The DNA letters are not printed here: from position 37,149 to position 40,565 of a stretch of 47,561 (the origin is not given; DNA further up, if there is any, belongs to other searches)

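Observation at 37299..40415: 1038-aa prepilin-signal protein built of cysteine-rich repeats, in an operon with ftsK and without pilus machinery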

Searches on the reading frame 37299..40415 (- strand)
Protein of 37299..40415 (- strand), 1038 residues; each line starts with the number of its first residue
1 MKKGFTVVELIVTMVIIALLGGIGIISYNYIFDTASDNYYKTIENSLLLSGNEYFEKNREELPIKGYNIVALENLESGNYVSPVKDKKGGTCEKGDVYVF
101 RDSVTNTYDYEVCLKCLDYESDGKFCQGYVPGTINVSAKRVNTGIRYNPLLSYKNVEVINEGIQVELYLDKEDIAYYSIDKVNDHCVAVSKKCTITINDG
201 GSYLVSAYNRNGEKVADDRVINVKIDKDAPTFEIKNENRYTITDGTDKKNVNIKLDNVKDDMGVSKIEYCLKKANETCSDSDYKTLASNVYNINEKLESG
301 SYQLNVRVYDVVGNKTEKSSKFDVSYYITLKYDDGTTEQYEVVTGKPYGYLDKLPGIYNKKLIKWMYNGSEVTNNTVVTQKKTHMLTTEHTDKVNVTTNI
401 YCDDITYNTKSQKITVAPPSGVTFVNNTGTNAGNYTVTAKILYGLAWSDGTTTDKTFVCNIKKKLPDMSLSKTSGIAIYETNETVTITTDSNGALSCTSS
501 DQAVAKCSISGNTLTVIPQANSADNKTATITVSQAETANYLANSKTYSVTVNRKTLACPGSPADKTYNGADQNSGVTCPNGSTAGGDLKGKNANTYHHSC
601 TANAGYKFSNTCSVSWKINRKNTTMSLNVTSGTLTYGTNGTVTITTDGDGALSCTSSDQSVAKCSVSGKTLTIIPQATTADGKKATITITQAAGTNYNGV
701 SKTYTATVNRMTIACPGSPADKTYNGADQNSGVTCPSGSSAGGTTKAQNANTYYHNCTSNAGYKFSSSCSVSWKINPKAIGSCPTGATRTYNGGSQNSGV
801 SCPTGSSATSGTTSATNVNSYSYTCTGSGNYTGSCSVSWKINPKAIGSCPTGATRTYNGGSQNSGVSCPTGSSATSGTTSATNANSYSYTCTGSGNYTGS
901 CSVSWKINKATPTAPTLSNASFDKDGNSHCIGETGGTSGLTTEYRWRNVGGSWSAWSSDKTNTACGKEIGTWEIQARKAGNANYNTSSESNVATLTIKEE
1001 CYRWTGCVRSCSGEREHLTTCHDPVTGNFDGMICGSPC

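Call 3: search_protein_families(library=pfam, proteins=[window:37299-40415:-], max_evalue=0.1)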
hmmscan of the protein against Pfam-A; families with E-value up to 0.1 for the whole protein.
window:37299-40415:- (1038 aa): 5 families
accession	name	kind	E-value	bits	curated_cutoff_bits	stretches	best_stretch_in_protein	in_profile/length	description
PF07963.17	N_methyl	-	0.00091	19.2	21.2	1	2-23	4-25/27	Prokaryotic N-terminal methylation motif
PF19077.6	Big_13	-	0.0043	18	27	1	279-322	54-98/102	Bacterial Ig-like domain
PF19279.4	YegS_C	-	0.0098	16.1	27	0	641-692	42-92/158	YegS C-terminal NAD kinase beta sandwich-like domain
PF15418.12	DUF4625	-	0.025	15.3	27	1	240-323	41-129/131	Domain of unknown function (DUF4625)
PF19917.4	bpX1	-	0.026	14.8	27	0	486-509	11-34/82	MoxR-vWA-beta-propeller ternary system domain bpX1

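Call 4: search_protein_families(library=ncbifam, proteins=[window:37299-40415:-], max_evalue=0.1)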
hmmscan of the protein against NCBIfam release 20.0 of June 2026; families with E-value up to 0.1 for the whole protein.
window:37299-40415:- (1038 aa): 5 families
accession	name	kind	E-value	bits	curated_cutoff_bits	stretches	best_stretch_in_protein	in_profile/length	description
NF007862.0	PRK10574.1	equivalog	1.2e-05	25.4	138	1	2-35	4-38/145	prepilin peptidase-dependent pilin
TIGR02532.1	IV_pilin_GFxxxE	domain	0.00037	20.2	16.3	1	2-24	1-23/24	prepilin-type N-terminal cleavage/methylation domain-containing protein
TIGR03976.1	chp_LLNDYxLRE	equivalog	0.00053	20.3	50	0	593-629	3-39/90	His-Xaa-Ser system protein HxsD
NF007800.0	PRK10506.1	equivalog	0.012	15.4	158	0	2-29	8-35/163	prepilin peptidase-dependent protein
NF052646.1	DABADecarRhbB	equivalog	0.058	12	900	0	467-518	196-247/491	L-2,4-diaminobutyrate decarboxylase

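Call 12: find_homologous_proteins(query=window:37299-40415:-, max_evalue=0.001)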
Query window:37299-40415:- (1038 aa): 22 proteins with E <= 0.001 among 8000 candidates.
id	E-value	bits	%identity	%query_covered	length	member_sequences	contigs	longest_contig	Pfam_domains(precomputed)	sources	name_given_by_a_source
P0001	0.0e+0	2247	98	100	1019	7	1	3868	-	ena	-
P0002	0.0e+0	1030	60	71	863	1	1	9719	-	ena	-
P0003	1.9e-191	657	52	60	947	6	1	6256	PF18676.7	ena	-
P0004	2.7e-188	646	47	70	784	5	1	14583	-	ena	-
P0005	3.7e-181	623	44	73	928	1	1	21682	PF09479.17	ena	-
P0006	2.5e-150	521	54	45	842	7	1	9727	PF18676.7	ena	-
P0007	3.2e-75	272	32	78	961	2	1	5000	PF07963.18,PF09912.15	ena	-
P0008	3.7e-75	272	34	60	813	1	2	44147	PF07963.18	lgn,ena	-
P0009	9.4e-66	241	33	68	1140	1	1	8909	PF07963.18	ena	-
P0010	1.3e-64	237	30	70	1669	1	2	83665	PF07963.18,PF18676.7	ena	-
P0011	7.9e-64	234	32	21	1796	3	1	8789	PF11386.14,PF25850.1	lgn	-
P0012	7.6e-59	218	50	13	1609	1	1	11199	PF18657.7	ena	-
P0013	4.3e-56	209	34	41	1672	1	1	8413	PF09479.17,PF07963.18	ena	-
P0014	6.9e-35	138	29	43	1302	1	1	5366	-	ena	-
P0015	2.9e-31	126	27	75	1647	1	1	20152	PF09479.17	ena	-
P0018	3.1e-13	67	35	16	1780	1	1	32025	PF09479.17,PF18676.7,PF08239.18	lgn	-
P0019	3.6e-10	57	32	17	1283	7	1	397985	PF07963.18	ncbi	-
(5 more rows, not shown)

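Call 14: find_encoding_contigs(protein=window:37299-40415:-, flank=10000, max_places=4)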
Protein window:37299-40415:- (1038 aa): no gene with exactly this product is on record in the collection.

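Call 15: find_encoding_contigs(protein=P0008, flank=10000, max_places=3)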
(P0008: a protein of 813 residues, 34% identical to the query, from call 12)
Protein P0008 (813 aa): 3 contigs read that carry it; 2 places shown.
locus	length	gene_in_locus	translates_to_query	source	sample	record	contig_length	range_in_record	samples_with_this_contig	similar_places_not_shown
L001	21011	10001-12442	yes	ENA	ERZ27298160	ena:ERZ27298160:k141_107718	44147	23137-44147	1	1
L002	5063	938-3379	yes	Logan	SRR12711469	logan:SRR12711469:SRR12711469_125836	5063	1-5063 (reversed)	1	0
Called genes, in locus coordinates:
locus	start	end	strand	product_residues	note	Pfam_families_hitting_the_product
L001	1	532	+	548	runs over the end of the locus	PF00448:SRP54 (faint), PF00485:PRK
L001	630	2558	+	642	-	PF00404:Dockerin_1, PF02368:Big_2, PF22359:Big-like (weak), PF09479:Flg_new, PF00884:Sulfatase, PF01663:Phosphodiest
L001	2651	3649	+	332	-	PF00044:Gp_dh_N, PF02800:Gp_dh_C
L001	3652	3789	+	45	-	-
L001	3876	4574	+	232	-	PF02463:SMC_N (faint), PF00005:ABC_tran, PF13304:AAA_21 (faint)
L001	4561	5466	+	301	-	PF18075:FtsX_ECD, PF02687:FtsX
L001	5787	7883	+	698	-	PF13191:AAA_16 (weak), PF23569:NBD_SMAX1, PF00004:AAA, PF17871:AAA_lid_9, PF00004:AAA, PF07724:AAA_2, PF07728:AAA_5, PF10431:ClpB_D2-small, +8 more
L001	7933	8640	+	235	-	PF20730:YetF_N, PF04239:DUF421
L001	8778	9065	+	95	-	PF01250:Ribosomal_S6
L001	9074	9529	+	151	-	PF00436:SSB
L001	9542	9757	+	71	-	PF01084:Ribosomal_S18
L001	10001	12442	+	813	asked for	PF07963:N_methyl (weak)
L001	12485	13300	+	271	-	PF02557:VanY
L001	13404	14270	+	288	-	PF02557:VanY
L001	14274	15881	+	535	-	PF13531:SBP_bac_11, PF13416:SBP_bac_8 (weak), PF00092:VWA, PF13519:VWA_2, PF13768:VWA_3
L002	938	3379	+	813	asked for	PF07963:N_methyl (weak)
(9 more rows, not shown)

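Call 16: find_encoding_contigs(protein=P0005, flank=10000, max_places=2)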
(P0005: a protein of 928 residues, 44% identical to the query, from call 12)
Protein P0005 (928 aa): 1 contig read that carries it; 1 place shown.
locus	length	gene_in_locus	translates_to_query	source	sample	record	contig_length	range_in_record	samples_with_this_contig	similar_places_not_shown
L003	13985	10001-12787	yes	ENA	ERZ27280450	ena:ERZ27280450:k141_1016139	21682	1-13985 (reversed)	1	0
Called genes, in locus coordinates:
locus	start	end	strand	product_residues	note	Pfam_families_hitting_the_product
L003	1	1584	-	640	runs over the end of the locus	PF03793:PASTA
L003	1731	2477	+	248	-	PF00535:Glycos_transf_2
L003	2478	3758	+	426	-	PF25888:WHD_DnaB, PF07261:DnaB_2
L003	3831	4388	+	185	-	PF01330:RuvA_N, PF14520:HHH_5, PF07499:RuvA_C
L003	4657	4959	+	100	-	-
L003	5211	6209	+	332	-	PF05496:RuvB_N, PF07728:AAA_5 (weak), PF13173:AAA_14 (faint), PF00004:AAA, PF17864:AAA_lid_4, PF05491:WHD_RuvB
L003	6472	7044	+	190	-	-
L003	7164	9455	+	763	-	PF17854:FtsK_alpha, PF01580:FtsK_SpoIIIE, PF09397:FtsK_gamma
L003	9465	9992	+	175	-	-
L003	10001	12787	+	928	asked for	PF09479:Flg_new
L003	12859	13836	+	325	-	-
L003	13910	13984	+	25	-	?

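Call 17: find_encoding_contigs(protein=P0010, flank=10000, max_places=2)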
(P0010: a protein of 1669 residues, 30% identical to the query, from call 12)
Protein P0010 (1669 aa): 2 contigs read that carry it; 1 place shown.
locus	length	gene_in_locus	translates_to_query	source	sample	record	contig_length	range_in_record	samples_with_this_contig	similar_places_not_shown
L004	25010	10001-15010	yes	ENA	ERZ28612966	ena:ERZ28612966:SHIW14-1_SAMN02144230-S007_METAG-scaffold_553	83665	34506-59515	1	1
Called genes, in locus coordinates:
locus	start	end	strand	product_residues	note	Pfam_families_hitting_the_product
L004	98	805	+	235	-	PF00561:Abhydrolase_1, PF00975:Thioesterase (weak), PF05057:DUF676 (weak), PF05728:UPF0227 (weak), PF12146:Hydrolase_4, PF12697:Abhydrolase_6, PF01764:Lipase_3 (weak), PF07819:PGAP1 (weak)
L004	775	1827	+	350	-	PF02912:Phe_tRNA-synt_N, PF01409:tRNA-synt_2d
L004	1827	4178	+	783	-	PF01588:tRNA_bind, PF03483:B3_4, PF03484:B5, PF17759:tRNA_synthFbeta, PF03147:FDX-ACB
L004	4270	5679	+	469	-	PF28597:T2SSF_N (weak), PF00482:T2SSF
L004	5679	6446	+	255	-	PF06750:A24_N_bact, PF01478:Peptidase_A24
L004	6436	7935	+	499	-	PF00580:UvrD-helicase, PF13245:AAA_19, PF13361:UvrD_C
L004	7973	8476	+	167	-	-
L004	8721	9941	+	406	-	PF02885:Glycos_trans_3N, PF00591:Glycos_transf_3, PF07831:PYNP_C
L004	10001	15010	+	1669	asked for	PF07963:N_methyl (weak), PF18676:MBG_2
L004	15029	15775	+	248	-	-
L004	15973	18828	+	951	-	PF02811:PHP, PF07733:DNA_pol3_alpha, PF17657:DNA_pol3_finger, PF14579:HHH_6, PF01336:tRNA_anti-codon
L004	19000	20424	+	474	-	PF00224:PK, PF02887:PK_C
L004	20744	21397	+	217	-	-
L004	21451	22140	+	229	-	-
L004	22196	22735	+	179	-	-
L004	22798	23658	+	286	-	-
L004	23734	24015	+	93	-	PF00886:Ribosomal_S16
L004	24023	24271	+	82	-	PF07650:KH_2 (weak), PF13083:KH_KhpA-B, PF00013:KH_1 (weak)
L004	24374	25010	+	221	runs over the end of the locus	PF01966:HD (weak)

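Call 22: find_related_loci(query=A2, collection=genome_contigs, flank=10000)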
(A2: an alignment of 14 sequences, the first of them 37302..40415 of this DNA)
Query A2 (1038 aa) in genome_contigs; peptide patterns used: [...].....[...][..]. (x = any residue, [..] = any of these).
600 stretches matched a pattern (row limit reached: there are more); 18 encode a relative of the query (tblastn E <= 1e-3); 18 distinct loci.
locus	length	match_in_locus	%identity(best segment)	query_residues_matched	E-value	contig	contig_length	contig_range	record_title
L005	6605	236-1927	28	2-626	1e-36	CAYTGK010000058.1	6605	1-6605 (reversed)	MAG TPA_asm: uncultured Muribaculaceae bacterium isolate SRP314395_co1_48 genome assembly, contig: NODE_10621_length_660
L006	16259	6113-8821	28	2-917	2e-56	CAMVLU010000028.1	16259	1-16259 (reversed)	MAG TPA_asm: uncultured Clostridia bacterium isolate SRR8387717_bin.32_metaWRAP_v1.3_MAG genome assembly, contig: ERZ142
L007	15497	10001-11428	28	2-464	5e-32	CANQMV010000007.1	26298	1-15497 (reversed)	MAG: uncultured Bacilli bacterium isolate Lapin-012__bin89 genome assembly, contig: Lapin-012__NODE_2722_length_26298_co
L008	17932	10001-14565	33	2-265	1e-15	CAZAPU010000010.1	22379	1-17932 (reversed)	MAG TPA_asm: uncultured Mycoplasma sp. isolate SRP192927_co9_111 genome assembly, contig: NODE_1496_length_22379_cov_8.6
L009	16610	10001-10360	32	2-118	7e-10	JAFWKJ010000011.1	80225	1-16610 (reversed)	MAG: Bacilli bacterium isolate RGIG5819 Sheep_Ileum.Co__c407209, whole genome shotgun sequence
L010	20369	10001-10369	30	2-116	1e-8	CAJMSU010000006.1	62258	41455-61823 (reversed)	TPA_asm: uncultured bacterium isolate SRR5519181-bin.25 genome assembly, contig: NODE_269_length_62258_cov_7.602720, who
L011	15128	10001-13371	37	2-116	1e-8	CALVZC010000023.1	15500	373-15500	MAG: uncultured Bacilli bacterium isolate BRZ_FK__bin67 genome assembly, contig: BRZ_FK__NODE_4791_length_15500_cov_50.8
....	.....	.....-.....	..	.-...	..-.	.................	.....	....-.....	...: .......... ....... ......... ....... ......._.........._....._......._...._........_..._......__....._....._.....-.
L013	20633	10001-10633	26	1-232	6e-7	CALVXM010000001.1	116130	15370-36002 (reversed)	MAG: uncultured Bacilli bacterium isolate BRZ_SN__bin108 genome assembly, contig: BRZ_SN__NODE_153_length_116130_cov_7.2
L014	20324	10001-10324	31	2-90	1e-6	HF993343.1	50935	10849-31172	Firmicutes bacterium CAG:884 genomic scaffold, scf83, whole genome shotgun sequence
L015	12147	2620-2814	39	2-66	1e-6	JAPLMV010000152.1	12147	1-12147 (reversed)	MAG: Planctomycetota bacterium isolate LacPavin_0920_SED2_MAG_46_11 LacPavin_0920_SED2_scaffold_1055156, whole genome sh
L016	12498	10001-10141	40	2-48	4e-6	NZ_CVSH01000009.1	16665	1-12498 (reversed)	Candidatus Pelagibacter communis strain SCGC AAA795-E22, whole genome shotgun sequence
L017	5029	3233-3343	49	1-37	3e-6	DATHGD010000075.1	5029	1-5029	MAG TPA_asm: Candidatus Saccharimonadales bacterium isolate SMAG_U12464 k141_340516, whole genome shotgun sequence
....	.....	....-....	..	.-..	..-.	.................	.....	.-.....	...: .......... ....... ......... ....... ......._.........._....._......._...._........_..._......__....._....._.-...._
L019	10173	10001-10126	45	1-42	3e-5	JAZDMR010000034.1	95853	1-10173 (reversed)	MAG: bacterium isolate MEGAHIT-group-0.67 k141_18928260, whole genome shotgun sequence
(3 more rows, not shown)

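Call 28: search_protein_families(library=pfam, proteins=[P0003, P0005, P0007, P0010, P0012, P0018], max_evalue=0.01)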
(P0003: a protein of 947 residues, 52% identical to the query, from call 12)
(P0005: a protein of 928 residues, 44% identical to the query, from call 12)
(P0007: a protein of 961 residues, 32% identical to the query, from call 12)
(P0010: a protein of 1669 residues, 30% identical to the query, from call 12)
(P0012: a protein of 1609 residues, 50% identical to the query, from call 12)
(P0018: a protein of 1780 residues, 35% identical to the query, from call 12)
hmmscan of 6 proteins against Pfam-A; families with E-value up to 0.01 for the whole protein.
P0003 (947 aa): 3 families
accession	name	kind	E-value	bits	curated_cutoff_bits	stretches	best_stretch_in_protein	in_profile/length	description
PF18676.6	MBG_2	-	1e-05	26.4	25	1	530-604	1-71/72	MBG domain (YGX type)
PF07963.17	N_methyl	-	7.5e-05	22.6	21.2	1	2-23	4-25/27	Prokaryotic N-terminal methylation motif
PF19077.6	Big_13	-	0.007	17.3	27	1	247-323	24-98/102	Bacterial Ig-like domain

P0005 (928 aa): 3 families
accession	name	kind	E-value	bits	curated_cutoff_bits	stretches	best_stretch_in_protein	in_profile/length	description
PF09479.16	Flg_new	-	6e-11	42.7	27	1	771-824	2-50/65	Listeria-Bacteroides repeat domain (List_Bact_rpt)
PF07963.17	N_methyl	-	0.00013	21.8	21.2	1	2-23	4-25/27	Prokaryotic N-terminal methylation motif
PF00028.23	Cadherin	-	0.00031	21.5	28.8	1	596-659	25-91/93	Cadherin domain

P0007 (961 aa): 2 families
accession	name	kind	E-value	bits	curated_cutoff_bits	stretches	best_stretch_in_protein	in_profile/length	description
PF07963.17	N_methyl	-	5.2e-07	29.4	21.2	1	2-26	3-27/27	Prokaryotic N-terminal methylation motif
PF09912.14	DUF2141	-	1.3e-05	25.6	24.4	0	689-715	47-73/112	Uncharacterized protein conserved in bacteria (DUF2141)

P0010 (1669 aa): 2 families
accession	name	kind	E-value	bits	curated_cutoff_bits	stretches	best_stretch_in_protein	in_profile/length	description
PF18676.6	MBG_2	-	1.6e-21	77.1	25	4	1289-1363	1-72/72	MBG domain (YGX type)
PF07963.17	N_methyl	-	3.6e-06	26.7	21.2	1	13-37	1-25/27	Prokaryotic N-terminal methylation motif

P0012 (1609 aa): 2 families
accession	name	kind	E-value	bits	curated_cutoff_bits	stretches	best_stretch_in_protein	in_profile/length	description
PF18657.6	YDG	-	1.5e-13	51.2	25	1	1223-1301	2-85/85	YDG domain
PF07963.17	N_methyl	-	0.0044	17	21.2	1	68-88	5-25/27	Prokaryotic N-terminal methylation motif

P0018 (1780 aa): 4 families
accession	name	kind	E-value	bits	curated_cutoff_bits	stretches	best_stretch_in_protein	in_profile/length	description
PF09479.16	Flg_new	-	9.4e-13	48.5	27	3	1081-1131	1-47/65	Listeria-Bacteroides repeat domain (List_Bact_rpt)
PF18676.6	MBG_2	-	3.4e-12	47.2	25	1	390-463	1-67/72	MBG domain (YGX type)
PF08239.17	SH3_3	-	3.5e-06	27.5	27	1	1447-1501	1-51/54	Bacterial SH3 domain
PF11386.13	VERL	-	0.00011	22.7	25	0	356-390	42-72/78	Vitelline envelope receptor for lysin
